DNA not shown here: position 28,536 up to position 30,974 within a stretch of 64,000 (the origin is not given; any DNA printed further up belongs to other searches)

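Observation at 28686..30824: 712-aa orphan protein between an amino-acid dehydrogenase and an AMP-ligase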

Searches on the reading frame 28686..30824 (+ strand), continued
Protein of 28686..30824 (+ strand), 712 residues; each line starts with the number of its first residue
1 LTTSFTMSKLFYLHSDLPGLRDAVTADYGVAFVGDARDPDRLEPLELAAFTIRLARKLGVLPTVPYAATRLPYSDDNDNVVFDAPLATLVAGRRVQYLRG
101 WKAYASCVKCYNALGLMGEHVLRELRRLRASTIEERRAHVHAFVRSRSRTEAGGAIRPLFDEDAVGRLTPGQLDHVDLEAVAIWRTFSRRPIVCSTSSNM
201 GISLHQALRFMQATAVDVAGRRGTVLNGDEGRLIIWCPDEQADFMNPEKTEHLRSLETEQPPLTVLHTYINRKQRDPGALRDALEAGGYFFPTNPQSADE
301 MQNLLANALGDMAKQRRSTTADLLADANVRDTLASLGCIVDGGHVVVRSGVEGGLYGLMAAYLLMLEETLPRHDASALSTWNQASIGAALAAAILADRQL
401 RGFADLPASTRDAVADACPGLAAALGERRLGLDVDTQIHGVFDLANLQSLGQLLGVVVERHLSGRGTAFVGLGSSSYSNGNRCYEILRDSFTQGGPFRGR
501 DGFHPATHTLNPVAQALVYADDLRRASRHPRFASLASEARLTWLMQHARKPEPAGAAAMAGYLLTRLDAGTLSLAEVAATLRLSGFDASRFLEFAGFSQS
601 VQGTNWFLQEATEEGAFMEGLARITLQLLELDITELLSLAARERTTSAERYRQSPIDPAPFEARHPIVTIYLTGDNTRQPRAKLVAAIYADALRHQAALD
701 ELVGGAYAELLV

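Call 77: find_encoding_contigs(protein=P0181, flank=8000, max_places=2)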
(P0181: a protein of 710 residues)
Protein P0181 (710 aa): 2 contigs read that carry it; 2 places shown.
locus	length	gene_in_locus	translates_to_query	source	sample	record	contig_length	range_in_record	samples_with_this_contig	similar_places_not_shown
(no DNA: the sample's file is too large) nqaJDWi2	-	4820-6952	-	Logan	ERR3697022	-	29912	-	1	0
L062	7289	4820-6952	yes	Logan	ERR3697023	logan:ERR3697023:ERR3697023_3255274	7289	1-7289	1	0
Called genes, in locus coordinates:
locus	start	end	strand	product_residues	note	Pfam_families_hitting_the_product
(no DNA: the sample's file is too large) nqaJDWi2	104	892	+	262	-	PF11306:DUF3108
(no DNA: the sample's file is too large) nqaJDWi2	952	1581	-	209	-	PF00730:HhH-GPD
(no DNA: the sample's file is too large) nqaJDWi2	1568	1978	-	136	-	-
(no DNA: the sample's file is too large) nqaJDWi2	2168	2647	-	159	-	-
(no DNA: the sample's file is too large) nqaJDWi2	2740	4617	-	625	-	PF00512:HisKA, PF02518:HATPase_c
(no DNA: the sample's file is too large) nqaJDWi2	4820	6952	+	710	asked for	-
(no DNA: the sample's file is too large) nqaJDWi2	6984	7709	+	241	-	PF13413:HTH_25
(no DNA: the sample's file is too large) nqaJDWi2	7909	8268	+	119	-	PF04956:TrbC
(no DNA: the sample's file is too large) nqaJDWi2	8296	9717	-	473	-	-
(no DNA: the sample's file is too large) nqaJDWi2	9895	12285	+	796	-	PF27097:VirB4_TrbE_N, PF03135:CagE_TrbE_VirB, PF19044:P-loop_TraG (faint)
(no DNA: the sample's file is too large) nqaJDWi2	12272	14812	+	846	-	-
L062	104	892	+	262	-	PF11306:DUF3108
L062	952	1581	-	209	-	PF00730:HhH-GPD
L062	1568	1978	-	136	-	-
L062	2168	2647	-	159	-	-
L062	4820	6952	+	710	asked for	-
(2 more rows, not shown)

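Call 88: search_protein_families(library=pfam, proteins=[L055:3036-4511:+, L055:5758-7260:+, L055:7257-7826:+, L055:8060-8437:+, L055:8725-9759:+, L055:9959-11617:+, L055:11514-12422:+, L055:12443-13387:+, L055:14345-14896:+, L055:14916-15647:+], max_evalue=0.001)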
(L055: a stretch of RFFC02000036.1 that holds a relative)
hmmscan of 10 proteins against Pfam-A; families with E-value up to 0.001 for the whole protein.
L055:3036-4511:+ (491 aa): 7 families
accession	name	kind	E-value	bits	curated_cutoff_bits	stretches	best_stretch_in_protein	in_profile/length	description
PF07992.20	Pyr_redox_2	-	1.4e-45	156.4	26.1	1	5-331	1-290/291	Pyridine nucleotide-disulphide oxidoreductase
PF02852.28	Pyr_redox_dim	-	7.8e-23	81.2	25.3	1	352-459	1-108/110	Pyridine nucleotide-disulphide oxidoreductase, dimerisation domain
PF00070.33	Pyr_redox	-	1.2e-21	77.5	22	1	186-256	2-72/82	Pyridine nucleotide-disulphide oxidoreductase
PF12831.13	FAD_oxidored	-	1.3e-08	35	27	1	6-125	1-118/416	FAD dependent oxidoreductase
PF13738.12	Pyr_redox_3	-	1.4e-08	34.8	30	1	141-316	120-305/305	Pyridine nucleotide-disulphide oxidoreductase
PF03486.20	HI0933_like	-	1.8e-07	31.3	50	0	6-35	2-31/244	HI0933-like protein Rossmann domain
PF01134.28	GIDA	-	2.5e-06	27.3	22.1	1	6-155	1-150/391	Glucose inhibited division protein A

L055:5758-7260:+ (500 aa): 2 families
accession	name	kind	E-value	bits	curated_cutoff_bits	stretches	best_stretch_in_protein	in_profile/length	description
PF14251.12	PterinBD-DUF4346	-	5.2e-23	82.1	29.6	1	418-496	1-86/86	PterinBD-DUF4346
PF00303.24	Thymidylat_synt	-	3.7e-14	53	24.3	1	275-407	91-225/266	Thymidylate synthase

L055:7257-7826:+ (189 aa): 2 families
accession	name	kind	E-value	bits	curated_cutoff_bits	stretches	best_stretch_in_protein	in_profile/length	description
PF00383.29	dCMP_cyt_deam_1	-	4.5e-27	94.4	25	1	18-136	2-100/102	Cytidine and deoxycytidylate deaminase zinc-binding region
PF14437.12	MafB19-deam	-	1.1e-19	71.2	27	1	19-137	3-100/142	MafB19-like deaminase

L055:8060-8437:+ (125 aa): 0 families

L055:8725-9759:+ (344 aa): 0 families

L055:9959-11617:+ (552 aa): 0 families

L055:11514-12422:+ (302 aa): 3 families
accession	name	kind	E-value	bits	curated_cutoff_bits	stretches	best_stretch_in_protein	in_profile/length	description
PF10294.15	Methyltransf_16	-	6.6e-05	23.2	21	1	117-158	30-73/174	Lysine methyltransferase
PF13649.12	Methyltransf_25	-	0.00039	21.5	27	0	135-210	1-73/97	Methyltransferase domain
PF05175.20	MTS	-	0.00053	20.1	23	1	116-207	20-104/170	Methyltransferase small domain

L055:12443-13387:+ (314 aa): 1 family
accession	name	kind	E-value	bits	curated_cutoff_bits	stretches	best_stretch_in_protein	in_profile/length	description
PF02636.23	Methyltransf_28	-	0.00046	20.2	23.3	1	31-76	5-54/249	Putative S-adenosyl-L-methionine-dependent methyltransferase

L055:14345-14896:+ (183 aa): 6 families
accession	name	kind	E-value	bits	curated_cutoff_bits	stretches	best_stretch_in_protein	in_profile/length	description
PF00406.28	ADK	-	2.7e-44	151.4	26.8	1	5-157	1-148/151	Adenylate kinase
PF13207.12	AAA_17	-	1.7e-25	90.3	27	1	6-138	1-136/136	AAA domain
PF13238.12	AAA_18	-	2.7e-06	28.3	29.4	1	4-134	2-118/128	AAA domain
PF13671.12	AAA_33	-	2.1e-05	25.3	27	1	4-145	3-137/143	AAA domain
PF13521.12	AAA_28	-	0.00037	21.2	27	1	2-63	1-52/164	AAA domain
PF02223.23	Thymidylate_kin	-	0.00057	20.1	27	0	97-177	105-185/185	Thymidylate kinase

L055:14916-15647:+ (243 aa): 2 families
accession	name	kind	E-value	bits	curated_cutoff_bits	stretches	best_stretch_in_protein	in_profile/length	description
PF01138.27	RNase_PH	-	8.2e-26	91.4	25.5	1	13-141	1-127/130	3' exoribonuclease family, domain 1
PF03725.20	RNase_PH_C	-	8.1e-13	48.6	20.8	1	158-223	1-65/67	3' exoribonuclease family, domain 2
